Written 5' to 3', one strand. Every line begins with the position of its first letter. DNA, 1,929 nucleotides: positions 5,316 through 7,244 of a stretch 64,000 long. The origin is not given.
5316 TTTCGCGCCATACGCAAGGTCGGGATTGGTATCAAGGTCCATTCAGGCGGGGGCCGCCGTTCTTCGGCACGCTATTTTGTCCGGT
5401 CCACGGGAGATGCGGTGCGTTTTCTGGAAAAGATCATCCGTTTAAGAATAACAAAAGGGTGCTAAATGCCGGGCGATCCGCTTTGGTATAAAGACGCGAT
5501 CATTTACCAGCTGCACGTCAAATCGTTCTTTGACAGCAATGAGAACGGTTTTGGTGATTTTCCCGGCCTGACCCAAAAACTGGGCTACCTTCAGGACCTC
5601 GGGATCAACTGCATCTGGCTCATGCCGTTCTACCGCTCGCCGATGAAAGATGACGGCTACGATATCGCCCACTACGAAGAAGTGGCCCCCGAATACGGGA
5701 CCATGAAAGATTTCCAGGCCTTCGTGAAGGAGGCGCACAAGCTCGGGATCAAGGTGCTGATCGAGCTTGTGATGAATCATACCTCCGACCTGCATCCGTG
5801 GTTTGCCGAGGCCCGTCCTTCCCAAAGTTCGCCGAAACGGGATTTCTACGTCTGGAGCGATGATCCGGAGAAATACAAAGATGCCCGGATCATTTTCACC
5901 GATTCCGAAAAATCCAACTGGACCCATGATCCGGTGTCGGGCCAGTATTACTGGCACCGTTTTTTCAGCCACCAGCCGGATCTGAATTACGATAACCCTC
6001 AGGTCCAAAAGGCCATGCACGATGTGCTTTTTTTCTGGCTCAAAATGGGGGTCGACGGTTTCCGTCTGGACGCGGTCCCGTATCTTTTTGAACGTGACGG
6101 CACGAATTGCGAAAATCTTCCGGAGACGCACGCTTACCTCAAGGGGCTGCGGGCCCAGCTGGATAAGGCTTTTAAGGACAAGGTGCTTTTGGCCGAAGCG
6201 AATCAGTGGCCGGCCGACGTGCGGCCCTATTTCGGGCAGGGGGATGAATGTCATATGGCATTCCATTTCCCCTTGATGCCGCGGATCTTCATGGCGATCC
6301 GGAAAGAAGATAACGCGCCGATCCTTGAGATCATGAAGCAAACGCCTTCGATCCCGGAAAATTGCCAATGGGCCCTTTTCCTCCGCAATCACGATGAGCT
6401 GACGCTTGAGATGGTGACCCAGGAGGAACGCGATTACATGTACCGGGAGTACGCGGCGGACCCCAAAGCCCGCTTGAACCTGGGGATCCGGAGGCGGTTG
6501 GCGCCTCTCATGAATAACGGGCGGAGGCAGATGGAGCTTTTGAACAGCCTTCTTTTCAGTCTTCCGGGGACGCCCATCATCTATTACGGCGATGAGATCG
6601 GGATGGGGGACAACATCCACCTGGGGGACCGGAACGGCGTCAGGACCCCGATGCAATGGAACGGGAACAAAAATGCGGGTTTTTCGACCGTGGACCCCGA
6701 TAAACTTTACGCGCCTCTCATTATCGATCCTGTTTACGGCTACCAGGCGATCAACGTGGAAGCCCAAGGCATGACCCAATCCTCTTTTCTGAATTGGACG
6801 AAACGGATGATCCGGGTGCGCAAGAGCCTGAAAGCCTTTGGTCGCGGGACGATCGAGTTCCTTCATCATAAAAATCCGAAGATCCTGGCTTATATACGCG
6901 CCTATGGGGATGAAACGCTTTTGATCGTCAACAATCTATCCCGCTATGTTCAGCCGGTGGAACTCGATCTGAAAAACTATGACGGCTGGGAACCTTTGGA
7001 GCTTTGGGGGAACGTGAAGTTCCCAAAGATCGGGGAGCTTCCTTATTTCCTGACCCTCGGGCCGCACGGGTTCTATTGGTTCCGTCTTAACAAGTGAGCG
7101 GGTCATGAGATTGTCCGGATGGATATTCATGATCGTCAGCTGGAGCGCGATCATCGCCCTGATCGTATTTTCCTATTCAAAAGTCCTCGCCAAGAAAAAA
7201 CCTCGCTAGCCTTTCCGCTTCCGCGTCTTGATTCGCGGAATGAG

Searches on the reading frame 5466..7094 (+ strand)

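Call 60: search_protein_families(library=pfam, proteins=[window:5466-7094:+], max_evalue=0.0001)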
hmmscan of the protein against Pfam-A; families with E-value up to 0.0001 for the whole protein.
window:5466-7094:+ (543 aa): 3 families
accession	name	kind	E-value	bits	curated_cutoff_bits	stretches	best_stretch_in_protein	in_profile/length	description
PF00128.31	Alpha-amylase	-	1.6e-97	328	22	1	15-458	1-443/446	Alpha amylase, catalytic domain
PF16657.11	Malt_amylase_C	-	5.3e-29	100.5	27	1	461-538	1-75/75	Maltogenic Amylase, C-terminal domain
PF23915.1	SusG_C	-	1.6e-05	25.5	27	1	473-503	1-31/62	Alpha-amylase SusG C-terminal domain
